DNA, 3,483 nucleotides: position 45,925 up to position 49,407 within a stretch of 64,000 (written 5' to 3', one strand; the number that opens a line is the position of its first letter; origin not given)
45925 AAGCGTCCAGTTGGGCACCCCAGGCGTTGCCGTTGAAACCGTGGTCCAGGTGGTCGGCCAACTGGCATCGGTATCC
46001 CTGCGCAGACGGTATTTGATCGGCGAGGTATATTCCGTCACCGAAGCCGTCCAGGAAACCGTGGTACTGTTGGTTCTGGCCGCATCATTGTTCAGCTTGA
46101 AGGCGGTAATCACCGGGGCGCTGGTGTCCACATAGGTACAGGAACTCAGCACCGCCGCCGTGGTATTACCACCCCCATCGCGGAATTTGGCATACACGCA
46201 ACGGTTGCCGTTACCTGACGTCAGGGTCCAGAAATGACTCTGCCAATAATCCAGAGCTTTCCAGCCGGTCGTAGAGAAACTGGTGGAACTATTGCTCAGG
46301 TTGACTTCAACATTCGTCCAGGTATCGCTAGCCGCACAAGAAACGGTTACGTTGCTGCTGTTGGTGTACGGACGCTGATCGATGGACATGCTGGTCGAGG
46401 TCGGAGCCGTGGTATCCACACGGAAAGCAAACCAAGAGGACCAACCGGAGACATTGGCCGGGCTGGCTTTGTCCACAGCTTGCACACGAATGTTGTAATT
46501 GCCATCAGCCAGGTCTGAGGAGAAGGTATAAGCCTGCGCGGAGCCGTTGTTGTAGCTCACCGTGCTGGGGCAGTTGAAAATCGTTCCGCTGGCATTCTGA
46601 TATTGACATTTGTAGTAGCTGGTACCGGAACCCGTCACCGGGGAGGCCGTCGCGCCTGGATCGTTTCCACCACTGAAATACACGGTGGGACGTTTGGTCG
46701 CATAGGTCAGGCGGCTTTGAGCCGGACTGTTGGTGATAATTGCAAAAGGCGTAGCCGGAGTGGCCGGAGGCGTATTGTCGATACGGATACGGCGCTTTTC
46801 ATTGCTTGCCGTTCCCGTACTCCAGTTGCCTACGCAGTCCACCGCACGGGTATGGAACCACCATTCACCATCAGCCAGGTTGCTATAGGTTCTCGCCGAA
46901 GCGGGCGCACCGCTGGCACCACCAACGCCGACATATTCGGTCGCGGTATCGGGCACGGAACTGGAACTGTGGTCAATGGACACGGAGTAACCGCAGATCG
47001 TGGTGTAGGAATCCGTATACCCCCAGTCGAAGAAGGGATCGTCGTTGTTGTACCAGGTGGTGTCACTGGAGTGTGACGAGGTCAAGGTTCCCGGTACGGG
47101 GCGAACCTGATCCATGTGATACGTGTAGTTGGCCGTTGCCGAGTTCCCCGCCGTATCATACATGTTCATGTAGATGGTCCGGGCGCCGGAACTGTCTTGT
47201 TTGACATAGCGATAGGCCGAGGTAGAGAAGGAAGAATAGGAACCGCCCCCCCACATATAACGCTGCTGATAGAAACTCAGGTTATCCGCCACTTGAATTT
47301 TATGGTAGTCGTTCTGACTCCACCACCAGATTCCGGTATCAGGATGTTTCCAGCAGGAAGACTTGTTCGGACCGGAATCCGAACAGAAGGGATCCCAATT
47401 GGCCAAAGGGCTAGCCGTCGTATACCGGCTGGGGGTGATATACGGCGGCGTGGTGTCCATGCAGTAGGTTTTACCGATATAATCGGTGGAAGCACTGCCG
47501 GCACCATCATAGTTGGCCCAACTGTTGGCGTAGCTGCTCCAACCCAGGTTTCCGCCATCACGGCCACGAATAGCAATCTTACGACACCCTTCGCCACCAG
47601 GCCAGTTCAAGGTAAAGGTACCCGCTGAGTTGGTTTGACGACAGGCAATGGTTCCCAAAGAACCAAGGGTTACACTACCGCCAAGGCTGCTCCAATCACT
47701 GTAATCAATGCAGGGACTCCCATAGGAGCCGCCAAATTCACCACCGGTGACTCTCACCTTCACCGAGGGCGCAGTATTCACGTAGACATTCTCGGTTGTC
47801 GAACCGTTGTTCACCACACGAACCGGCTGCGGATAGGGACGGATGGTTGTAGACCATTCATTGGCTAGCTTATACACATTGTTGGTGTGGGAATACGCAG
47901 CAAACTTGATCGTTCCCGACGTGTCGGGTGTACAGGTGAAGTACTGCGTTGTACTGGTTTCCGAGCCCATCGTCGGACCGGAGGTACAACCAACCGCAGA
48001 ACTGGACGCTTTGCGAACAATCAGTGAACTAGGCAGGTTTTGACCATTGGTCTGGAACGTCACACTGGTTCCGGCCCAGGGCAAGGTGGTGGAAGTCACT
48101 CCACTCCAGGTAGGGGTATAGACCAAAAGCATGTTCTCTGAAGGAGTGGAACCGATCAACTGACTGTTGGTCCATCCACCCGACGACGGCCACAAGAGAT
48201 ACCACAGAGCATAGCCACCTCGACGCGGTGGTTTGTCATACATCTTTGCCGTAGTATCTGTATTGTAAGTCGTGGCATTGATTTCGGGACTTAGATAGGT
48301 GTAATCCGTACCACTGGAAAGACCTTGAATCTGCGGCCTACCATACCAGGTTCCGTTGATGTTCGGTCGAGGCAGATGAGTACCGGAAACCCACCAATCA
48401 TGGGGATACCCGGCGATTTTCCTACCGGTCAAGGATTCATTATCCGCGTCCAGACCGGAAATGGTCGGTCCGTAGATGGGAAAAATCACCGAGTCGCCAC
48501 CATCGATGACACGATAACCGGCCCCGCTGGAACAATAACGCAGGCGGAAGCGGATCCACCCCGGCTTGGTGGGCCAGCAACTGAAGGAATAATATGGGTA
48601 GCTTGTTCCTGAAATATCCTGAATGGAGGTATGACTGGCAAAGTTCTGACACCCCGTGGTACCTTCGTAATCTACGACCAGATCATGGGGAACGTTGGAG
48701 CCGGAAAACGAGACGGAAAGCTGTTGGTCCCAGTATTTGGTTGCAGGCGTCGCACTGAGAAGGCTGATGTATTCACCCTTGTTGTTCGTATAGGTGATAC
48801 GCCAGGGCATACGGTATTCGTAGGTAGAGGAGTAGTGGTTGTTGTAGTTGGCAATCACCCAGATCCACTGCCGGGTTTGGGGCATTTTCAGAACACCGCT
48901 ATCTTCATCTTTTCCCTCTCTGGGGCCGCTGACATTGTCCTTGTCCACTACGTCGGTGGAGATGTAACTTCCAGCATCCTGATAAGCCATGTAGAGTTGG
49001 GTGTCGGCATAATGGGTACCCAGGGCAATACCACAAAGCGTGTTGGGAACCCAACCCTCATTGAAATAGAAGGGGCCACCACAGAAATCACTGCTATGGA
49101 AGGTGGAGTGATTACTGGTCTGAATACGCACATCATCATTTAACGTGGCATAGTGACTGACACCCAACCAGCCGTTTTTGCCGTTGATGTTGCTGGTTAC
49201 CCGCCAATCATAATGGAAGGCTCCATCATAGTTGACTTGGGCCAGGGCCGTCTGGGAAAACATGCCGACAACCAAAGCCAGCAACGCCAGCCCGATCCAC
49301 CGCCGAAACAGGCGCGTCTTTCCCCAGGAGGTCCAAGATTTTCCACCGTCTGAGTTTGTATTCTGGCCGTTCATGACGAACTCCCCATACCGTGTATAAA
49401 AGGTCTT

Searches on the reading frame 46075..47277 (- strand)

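Call 89: search_protein_families(library=pfam, proteins=[window:46075-47277:-], max_evalue=0.1)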
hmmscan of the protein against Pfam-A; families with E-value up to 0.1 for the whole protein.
window:46075-47277:- (401 aa): 3 families
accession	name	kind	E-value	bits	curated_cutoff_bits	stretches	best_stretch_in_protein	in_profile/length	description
PF19077.6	Big_13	-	7.1e-07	30.1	27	1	243-289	59-102/102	Bacterial Ig-like domain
PF00041.27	fn3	-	0.019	15.6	25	1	216-271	26-72/84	Fibronectin type III domain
PF07495.19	Y_Y_Y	-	0.061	13.7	26.6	0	256-275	35-54/65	Y_Y_Y domain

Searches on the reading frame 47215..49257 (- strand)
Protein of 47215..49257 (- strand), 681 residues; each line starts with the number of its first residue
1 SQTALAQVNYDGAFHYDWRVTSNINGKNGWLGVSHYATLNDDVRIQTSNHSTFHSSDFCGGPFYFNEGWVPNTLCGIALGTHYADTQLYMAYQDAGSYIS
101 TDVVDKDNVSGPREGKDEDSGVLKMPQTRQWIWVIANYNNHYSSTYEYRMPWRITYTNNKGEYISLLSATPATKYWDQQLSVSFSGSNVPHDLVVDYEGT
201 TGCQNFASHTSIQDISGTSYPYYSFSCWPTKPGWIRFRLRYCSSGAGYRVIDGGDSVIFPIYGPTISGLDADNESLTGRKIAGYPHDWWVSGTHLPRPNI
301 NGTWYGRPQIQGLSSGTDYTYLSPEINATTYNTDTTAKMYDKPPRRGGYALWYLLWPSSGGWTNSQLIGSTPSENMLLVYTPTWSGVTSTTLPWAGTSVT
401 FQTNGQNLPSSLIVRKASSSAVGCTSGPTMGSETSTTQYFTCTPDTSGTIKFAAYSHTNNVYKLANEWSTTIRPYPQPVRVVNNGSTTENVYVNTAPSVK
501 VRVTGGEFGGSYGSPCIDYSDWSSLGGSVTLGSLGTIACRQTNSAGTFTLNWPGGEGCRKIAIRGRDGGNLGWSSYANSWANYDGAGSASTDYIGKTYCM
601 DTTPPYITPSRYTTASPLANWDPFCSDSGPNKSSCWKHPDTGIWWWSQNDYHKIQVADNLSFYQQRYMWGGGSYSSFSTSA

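Call 51: search_protein_representatives(protein=window:47215-49257:-)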
Query: 681 residues. Proteins with E-value up to 0.001 (for the whole library): 2; up to 1e-10: 2; up to 1e-30: 2. The best 2 are listed.
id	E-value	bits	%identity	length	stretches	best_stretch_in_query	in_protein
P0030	7.5e-45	169.8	68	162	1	1-110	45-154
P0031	1.2e-38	149.3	77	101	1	125-210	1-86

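Call 89: search_protein_families(library=pfam, proteins=[window:47275-49233:-], max_evalue=0.1)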
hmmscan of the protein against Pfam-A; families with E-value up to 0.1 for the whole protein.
window:47275-49233:- (653 aa): 0 families
